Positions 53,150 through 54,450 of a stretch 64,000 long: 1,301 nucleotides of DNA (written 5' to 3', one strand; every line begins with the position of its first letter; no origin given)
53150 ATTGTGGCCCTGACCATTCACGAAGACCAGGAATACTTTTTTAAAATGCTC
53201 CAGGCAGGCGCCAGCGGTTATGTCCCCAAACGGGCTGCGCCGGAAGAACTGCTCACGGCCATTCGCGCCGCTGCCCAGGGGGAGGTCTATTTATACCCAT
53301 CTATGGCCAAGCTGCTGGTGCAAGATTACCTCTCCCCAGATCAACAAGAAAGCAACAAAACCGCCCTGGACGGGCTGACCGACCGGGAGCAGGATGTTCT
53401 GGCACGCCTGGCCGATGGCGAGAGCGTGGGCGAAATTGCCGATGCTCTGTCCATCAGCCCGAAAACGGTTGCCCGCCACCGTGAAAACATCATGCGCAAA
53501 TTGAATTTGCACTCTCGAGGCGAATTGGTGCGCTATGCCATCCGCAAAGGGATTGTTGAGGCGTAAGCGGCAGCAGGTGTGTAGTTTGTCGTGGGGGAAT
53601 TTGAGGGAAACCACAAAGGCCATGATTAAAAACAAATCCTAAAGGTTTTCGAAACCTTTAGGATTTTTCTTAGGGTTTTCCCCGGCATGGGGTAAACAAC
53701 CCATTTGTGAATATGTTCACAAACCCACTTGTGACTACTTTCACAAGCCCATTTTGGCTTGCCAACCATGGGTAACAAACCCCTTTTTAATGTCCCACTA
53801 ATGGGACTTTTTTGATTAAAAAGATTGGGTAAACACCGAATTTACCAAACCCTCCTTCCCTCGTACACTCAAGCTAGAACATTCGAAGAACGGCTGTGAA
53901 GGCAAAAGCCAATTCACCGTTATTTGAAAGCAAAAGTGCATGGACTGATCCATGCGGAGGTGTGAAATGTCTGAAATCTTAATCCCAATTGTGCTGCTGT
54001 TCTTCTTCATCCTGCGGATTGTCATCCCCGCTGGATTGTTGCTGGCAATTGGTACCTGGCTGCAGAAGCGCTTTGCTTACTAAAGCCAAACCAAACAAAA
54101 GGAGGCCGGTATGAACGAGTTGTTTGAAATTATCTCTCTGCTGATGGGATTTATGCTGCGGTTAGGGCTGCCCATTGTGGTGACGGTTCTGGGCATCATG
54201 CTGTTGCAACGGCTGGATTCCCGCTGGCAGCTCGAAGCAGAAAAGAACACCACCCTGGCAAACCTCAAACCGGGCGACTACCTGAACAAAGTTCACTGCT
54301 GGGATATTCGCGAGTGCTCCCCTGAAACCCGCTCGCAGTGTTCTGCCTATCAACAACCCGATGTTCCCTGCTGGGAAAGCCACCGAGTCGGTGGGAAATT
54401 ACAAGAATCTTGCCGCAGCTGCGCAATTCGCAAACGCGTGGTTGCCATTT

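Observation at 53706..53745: Two tandem, perfect TGTGA-N6-TCACA (CRP/FNR-family consensus) operators upstream of the NrfCD-type cytochrome operon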

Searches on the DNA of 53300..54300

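Call 10: search_rna_families(source=window, start=53300, end=54300, threshold=evalue, max_evalue=5)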
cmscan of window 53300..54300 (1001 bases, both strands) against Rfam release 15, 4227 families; matches with E-value up to 5: 4.
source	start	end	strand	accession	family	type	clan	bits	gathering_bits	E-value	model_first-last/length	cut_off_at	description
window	53611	53827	-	RF02112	DLG2-AS1_1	Gene; lncRNA;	-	25.1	80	4.8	1-215/215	no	DLG2 antisense RNA 1 conserved region 1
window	53354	53470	-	RF00790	mir-358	Gene; miRNA;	-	18.1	65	0.74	1-114/114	no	mir-358 microRNA precursor family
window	53745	53775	+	RF00669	mir-96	Gene; miRNA;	-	18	65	1.1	1-78/78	no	mir-96 microRNA precursor family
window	53626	53787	-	RF04191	Hairpin-meta2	Gene; ribozyme;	-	17.6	210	0.012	1-258/258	no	Hairpin ribozyme 2 from viruses-like metatranscriptomes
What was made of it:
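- Tried and rejected: (1) Rfam scan of 53300-54300 with permissive thresholds gave only chance-level hits, so there is no known riboswitch or leader (call 10).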
